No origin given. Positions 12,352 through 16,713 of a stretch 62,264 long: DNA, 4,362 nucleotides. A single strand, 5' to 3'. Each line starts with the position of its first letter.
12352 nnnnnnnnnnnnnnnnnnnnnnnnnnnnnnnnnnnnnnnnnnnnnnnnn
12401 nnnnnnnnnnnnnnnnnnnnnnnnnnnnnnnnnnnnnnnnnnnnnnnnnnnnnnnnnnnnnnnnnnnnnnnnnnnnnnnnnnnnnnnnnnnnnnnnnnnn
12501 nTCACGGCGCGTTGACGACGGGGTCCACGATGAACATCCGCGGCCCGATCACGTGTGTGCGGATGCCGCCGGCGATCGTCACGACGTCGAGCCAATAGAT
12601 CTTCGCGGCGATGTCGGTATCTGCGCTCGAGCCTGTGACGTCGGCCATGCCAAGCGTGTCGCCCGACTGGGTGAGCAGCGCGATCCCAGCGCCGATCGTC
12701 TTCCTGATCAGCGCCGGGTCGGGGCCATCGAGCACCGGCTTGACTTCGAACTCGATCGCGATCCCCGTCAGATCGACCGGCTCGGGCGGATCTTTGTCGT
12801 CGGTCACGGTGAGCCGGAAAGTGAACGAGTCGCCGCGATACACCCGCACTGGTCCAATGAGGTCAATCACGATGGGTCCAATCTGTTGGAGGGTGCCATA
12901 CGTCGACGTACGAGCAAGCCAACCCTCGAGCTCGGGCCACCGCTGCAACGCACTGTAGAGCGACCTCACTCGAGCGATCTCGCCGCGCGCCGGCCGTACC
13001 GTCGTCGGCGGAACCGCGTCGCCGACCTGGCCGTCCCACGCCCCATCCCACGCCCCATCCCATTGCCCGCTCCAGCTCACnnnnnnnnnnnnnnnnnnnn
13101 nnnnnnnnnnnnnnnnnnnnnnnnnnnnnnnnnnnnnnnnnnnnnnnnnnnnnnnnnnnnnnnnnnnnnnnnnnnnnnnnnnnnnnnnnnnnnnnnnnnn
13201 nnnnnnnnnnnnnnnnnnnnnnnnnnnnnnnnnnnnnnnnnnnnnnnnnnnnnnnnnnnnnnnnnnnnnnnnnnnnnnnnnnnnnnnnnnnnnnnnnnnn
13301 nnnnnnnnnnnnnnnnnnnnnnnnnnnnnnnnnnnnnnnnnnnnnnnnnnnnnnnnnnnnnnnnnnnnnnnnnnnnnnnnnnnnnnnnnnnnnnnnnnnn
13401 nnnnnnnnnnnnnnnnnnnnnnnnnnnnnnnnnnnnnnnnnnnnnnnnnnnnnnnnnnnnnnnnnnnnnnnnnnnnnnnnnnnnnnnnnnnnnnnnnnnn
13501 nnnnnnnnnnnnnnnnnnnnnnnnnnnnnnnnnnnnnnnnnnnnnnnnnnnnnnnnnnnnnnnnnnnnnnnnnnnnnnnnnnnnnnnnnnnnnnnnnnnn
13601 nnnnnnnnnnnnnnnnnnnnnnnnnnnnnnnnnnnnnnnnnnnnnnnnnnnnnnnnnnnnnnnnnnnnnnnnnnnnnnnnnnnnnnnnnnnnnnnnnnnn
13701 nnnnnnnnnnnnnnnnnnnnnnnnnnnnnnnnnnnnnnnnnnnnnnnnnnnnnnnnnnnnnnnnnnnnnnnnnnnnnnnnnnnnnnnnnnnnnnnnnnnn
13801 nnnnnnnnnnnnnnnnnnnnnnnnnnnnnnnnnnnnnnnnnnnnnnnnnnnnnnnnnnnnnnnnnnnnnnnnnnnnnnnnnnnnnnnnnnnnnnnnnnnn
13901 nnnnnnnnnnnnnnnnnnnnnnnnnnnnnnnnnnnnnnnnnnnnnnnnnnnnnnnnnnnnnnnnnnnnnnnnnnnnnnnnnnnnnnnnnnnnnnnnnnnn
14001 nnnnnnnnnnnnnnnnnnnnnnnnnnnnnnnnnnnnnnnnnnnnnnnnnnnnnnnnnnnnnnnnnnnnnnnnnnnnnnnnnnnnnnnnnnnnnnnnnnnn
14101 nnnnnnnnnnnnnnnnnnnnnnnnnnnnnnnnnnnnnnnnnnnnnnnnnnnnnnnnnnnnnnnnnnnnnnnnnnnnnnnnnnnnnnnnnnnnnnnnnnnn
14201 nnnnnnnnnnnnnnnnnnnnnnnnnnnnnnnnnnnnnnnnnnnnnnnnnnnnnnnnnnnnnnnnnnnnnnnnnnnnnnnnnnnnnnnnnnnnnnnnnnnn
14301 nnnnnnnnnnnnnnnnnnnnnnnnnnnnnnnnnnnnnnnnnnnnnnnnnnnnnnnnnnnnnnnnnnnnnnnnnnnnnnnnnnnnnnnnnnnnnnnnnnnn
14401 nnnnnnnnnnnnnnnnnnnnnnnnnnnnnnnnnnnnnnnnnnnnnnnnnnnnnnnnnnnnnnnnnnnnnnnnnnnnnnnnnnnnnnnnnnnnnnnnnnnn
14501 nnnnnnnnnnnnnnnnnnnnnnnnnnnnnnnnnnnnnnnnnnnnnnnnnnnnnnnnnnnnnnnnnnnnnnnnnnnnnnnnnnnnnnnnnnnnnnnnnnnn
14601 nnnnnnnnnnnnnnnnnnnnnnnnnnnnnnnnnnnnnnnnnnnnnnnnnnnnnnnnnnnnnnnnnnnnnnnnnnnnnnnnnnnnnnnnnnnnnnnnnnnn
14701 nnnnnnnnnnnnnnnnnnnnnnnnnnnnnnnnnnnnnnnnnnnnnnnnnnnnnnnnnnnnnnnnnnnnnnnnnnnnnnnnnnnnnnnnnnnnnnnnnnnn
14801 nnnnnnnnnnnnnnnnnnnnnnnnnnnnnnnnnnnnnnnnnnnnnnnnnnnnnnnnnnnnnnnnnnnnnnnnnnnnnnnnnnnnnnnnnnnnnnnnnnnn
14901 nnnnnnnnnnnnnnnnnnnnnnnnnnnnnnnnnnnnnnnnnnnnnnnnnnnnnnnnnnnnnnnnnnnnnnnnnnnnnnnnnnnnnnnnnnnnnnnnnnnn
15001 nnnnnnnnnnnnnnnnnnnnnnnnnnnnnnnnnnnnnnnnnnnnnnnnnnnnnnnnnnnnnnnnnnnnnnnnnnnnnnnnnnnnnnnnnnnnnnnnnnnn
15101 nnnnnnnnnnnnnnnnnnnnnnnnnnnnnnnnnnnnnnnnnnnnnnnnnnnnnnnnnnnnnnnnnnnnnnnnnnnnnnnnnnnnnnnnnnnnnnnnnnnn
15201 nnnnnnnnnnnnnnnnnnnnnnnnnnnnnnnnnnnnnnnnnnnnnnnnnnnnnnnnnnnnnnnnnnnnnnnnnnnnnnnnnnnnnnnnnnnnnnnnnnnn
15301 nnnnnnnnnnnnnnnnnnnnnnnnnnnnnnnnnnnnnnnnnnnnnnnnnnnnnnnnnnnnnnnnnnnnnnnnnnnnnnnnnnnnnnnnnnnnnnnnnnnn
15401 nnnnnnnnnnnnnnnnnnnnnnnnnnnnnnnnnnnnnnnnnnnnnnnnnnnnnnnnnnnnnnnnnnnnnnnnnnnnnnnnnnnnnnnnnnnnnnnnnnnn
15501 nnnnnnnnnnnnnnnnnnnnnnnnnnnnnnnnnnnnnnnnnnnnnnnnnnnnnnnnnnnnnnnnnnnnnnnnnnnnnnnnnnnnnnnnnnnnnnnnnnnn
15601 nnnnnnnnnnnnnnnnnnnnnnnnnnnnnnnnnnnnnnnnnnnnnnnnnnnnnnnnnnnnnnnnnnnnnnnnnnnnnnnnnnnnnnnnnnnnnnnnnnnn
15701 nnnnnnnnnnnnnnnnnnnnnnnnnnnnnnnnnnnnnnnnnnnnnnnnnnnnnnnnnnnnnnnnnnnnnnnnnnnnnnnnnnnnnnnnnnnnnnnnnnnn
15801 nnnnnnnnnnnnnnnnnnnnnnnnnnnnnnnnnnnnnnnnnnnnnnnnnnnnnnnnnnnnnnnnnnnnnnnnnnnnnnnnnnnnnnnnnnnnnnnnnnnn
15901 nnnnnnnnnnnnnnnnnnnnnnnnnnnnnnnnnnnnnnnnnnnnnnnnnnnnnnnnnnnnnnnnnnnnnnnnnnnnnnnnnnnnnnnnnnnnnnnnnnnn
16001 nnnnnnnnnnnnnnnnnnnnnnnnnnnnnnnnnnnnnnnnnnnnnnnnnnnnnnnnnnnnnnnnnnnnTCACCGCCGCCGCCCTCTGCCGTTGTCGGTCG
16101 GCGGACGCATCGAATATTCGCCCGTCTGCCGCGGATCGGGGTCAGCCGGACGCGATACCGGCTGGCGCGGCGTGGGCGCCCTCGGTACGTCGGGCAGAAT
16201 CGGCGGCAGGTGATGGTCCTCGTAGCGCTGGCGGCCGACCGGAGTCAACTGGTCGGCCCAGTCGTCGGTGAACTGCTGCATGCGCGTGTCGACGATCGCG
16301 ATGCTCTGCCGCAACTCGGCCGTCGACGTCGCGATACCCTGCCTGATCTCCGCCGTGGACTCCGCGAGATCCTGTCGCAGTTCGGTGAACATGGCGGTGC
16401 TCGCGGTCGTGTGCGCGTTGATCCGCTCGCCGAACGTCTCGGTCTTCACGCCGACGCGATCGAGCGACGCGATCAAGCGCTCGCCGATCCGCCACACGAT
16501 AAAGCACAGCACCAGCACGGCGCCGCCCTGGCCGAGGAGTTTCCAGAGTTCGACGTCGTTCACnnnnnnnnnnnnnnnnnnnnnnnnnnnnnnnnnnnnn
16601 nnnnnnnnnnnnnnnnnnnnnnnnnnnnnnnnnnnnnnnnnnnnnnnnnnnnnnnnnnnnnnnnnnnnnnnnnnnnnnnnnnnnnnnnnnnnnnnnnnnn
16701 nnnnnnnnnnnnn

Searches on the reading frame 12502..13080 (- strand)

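Call 73: search_protein_families(library=phrogs, max_evalue=0.1, proteins=[window:12502-13080:-])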
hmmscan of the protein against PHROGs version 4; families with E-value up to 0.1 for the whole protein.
window:12502-13080:- (192 aa): 1 family
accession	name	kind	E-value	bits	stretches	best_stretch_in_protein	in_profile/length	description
phrog_1084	-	unknown function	1.2e-05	26.4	1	79-126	11-57/123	unknown function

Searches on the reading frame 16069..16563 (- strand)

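Call 73: search_protein_families(library=phrogs, max_evalue=0.1, proteins=[window:16069-16563:-])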
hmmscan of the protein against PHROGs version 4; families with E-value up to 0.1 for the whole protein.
window:16069-16563:- (164 aa): 2 families
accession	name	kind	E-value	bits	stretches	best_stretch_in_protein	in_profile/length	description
phrog_9415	-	unknown function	0.04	14.8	1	60-104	78-133/168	-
phrog_14205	-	unknown function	0.077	14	0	6-24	6-23/31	-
